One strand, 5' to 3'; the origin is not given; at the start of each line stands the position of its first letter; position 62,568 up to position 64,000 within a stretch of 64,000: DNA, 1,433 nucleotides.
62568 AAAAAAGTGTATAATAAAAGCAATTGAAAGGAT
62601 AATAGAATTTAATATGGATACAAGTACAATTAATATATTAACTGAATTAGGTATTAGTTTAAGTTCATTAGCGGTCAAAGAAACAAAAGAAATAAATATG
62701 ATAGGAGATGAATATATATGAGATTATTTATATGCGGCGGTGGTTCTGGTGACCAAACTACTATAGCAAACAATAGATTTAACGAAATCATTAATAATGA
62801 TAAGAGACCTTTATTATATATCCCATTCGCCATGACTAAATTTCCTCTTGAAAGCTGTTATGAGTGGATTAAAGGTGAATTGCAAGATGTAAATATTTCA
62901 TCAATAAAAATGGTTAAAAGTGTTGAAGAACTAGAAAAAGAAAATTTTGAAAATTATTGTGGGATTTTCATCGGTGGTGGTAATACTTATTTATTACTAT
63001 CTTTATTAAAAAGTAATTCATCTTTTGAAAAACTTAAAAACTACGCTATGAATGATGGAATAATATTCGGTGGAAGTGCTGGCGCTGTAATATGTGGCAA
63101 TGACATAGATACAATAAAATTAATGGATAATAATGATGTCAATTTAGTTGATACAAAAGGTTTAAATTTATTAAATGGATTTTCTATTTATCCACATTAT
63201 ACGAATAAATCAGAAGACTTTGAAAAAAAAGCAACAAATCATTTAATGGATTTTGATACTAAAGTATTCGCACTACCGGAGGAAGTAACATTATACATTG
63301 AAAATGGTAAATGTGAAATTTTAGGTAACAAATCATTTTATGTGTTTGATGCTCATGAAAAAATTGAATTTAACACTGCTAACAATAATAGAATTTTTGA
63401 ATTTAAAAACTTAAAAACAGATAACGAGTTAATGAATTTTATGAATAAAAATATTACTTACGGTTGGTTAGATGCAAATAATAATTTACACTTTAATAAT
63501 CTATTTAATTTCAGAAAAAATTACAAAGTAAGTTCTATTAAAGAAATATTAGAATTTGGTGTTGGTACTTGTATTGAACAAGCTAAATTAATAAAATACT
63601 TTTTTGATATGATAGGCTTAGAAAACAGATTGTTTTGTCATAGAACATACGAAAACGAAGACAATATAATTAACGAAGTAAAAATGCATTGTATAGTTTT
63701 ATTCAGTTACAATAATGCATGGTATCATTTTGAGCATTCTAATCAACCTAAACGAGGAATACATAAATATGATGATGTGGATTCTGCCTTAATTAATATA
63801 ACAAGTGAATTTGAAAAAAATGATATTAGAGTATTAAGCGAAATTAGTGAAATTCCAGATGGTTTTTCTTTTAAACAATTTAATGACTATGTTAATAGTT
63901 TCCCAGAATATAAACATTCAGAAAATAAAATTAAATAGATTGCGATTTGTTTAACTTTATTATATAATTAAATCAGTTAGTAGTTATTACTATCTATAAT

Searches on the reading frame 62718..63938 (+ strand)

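Call 45: search_protein_families(library=pfam, proteins=[window:62718-63938:+], max_evalue=0.001)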
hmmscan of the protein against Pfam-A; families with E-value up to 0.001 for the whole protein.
window:62718-63938:+ (406 aa): 1 family
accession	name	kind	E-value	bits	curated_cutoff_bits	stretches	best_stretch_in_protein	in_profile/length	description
PF03575.23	Peptidase_S51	-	1.8e-26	93.5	23.9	1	4-201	2-205/206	Peptidase family S51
